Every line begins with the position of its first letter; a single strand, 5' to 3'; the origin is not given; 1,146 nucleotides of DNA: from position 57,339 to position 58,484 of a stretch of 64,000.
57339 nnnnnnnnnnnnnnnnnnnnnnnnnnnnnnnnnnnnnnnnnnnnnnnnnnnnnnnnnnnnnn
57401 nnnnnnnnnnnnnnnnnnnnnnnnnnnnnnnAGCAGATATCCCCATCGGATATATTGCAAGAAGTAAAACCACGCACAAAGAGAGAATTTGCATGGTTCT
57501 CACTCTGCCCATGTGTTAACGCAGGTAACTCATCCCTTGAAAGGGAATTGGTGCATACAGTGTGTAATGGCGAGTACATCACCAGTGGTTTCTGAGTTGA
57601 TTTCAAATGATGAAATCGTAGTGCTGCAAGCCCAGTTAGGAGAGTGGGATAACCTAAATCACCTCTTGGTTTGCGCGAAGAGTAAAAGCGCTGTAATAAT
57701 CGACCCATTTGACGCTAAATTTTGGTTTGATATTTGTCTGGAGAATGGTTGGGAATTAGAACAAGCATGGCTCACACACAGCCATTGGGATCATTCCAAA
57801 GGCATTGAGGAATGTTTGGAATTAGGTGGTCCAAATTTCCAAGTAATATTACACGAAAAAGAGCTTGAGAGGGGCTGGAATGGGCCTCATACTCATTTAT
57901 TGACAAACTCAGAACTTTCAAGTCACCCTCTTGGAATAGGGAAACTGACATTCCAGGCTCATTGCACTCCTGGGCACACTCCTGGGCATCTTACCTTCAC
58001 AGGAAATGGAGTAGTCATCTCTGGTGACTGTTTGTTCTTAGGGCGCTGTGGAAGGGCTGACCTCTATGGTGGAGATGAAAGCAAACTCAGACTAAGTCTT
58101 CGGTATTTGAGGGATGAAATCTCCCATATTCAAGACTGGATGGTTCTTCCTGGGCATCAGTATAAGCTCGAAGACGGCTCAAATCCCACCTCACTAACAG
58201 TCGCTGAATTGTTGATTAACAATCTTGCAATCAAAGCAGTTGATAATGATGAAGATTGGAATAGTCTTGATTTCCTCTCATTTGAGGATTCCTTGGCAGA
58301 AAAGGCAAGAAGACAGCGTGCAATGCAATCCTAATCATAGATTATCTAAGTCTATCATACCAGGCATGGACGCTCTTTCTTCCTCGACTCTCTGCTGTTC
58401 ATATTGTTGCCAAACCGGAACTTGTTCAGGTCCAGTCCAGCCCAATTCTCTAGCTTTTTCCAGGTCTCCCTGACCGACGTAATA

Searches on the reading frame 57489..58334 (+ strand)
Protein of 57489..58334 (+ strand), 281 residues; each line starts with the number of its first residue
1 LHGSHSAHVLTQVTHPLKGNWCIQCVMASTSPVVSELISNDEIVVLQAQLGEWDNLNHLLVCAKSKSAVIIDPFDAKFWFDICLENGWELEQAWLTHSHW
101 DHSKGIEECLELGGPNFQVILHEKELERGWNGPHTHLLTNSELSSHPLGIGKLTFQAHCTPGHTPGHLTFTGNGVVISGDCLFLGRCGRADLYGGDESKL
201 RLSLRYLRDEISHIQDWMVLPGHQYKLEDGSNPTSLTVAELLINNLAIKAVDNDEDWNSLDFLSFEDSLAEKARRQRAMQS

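Call 74: search_protein_families(library=pfam, proteins=[window:57489-58334:+], max_evalue=0.0001)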
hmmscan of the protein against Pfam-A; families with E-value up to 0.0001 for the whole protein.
window:57489-58334:+ (281 aa): 1 family
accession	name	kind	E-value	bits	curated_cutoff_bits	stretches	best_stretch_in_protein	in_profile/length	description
PF00753.33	Lactamase_B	-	5.4e-12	46.5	22.7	1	66-209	15-186/196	Metallo-beta-lactamase superfamily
